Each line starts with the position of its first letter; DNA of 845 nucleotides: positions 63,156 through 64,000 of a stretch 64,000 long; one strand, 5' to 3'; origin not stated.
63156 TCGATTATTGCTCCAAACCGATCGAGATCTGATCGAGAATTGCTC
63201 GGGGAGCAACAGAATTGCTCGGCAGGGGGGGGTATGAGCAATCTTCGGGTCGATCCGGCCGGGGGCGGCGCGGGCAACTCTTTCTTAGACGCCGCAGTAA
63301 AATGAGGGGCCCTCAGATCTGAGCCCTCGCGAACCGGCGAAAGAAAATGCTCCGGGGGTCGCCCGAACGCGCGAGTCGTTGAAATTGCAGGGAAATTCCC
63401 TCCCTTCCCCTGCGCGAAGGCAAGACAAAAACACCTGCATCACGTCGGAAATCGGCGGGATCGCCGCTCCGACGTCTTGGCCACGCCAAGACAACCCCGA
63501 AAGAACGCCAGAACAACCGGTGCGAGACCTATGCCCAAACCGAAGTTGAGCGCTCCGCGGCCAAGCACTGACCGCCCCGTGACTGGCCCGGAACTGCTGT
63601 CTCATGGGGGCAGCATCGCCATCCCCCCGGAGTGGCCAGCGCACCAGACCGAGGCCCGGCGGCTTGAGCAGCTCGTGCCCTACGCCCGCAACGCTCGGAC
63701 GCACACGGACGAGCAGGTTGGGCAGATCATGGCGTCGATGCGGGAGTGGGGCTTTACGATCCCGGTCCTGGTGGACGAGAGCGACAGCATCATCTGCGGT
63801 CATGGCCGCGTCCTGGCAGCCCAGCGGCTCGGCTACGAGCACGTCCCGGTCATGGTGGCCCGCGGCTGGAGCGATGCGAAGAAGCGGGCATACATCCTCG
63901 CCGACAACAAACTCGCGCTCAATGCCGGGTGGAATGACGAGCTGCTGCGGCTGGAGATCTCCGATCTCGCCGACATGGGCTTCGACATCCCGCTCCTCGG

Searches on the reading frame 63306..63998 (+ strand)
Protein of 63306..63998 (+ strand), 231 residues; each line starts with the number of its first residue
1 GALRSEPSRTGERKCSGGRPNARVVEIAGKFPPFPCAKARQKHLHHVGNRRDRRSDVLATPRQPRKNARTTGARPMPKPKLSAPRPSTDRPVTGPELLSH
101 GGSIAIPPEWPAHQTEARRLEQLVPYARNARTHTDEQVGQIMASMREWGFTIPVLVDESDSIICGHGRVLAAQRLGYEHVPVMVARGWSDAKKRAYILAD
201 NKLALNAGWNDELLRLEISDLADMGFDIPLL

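Call 6: search_protein_families(library=pfam, proteins=[window:63306-63998:+], max_evalue=0.01)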
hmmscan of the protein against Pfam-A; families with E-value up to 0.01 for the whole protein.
window:63306-63998:+ (231 aa): 1 family
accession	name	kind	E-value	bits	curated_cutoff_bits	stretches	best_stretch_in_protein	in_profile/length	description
PF02195.25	ParB_N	-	9.6e-06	26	26.3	1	131-197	20-89/95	ParB N-terminal domain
